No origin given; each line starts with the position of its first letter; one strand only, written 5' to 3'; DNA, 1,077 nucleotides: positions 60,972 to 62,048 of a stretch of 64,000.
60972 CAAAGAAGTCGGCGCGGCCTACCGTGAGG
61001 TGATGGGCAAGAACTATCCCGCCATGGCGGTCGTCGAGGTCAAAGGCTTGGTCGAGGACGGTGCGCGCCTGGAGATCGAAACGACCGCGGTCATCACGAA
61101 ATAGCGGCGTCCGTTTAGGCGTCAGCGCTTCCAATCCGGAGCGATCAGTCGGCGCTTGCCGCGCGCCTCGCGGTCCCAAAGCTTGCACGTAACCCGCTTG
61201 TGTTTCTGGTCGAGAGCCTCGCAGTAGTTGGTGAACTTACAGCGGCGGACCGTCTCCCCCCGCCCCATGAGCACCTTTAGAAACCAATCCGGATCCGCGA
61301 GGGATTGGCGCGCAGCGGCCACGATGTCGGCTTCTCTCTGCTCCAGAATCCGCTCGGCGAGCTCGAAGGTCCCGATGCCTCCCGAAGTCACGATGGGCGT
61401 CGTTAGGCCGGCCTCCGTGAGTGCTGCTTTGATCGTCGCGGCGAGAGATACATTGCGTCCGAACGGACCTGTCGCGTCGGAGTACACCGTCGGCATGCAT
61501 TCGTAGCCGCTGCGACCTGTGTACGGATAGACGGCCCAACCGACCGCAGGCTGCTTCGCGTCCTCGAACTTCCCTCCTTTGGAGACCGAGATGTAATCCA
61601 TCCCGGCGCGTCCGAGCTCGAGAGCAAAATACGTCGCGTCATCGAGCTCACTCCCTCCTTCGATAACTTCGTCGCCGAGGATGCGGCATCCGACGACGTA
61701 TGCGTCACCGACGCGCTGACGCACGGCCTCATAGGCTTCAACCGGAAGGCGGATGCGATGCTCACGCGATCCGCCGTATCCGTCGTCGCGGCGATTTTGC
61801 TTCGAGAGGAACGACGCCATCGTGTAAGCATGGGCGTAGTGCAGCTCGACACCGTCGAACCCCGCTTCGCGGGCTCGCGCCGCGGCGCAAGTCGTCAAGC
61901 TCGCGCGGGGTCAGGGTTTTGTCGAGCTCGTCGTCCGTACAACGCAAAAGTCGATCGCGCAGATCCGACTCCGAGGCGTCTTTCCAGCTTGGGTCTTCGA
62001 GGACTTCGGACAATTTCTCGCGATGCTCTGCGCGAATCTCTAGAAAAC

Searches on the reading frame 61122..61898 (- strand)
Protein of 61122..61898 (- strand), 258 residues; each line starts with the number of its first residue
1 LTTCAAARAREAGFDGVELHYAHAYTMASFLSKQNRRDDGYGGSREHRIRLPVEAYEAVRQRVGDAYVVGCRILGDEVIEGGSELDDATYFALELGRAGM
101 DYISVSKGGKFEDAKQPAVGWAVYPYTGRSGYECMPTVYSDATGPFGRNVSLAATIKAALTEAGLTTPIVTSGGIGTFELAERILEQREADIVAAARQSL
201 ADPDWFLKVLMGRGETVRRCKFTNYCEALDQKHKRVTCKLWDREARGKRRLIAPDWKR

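Call 21: search_protein_families(library=ncbifam, max_evalue=1e-20, proteins=[window:61122-61898:-])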
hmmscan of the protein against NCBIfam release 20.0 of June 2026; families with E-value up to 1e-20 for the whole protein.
window:61122-61898:- (258 aa): 6 families
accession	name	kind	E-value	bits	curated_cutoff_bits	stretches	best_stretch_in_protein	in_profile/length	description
TIGR03997.1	mycofact_OYE_2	equivalog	1.3e-35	122.9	793.15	1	5-108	147-252/645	mycofactocin system FadH/OYE family oxidoreductase 2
NF041087.1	bile_acid_BaiCD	equivalog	2.9e-35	121.5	825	1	4-238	146-360/642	bile acid Fe-S flavoenzyme BaiCD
NF006101.0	PRK08255.1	equivalog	2.2e-29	102.1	1078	1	5-216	556-737/768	bifunctional salicylyl-CoA 5-hydroxylase/oxidoreductase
NF045592.1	bili_reduct_N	equivalog_domain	4.5e-27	95.1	425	0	165-238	286-360/363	bilirubin reductase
NF045599.1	bili_reduct_long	exception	1.1e-24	86.7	750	1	4-253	146-376/641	bilirubin reductase, long form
NF010047.0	PRK13523.1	equivalog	6.4e-23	81.3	431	0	5-111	149-254/339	NADPH dehydrogenase NamA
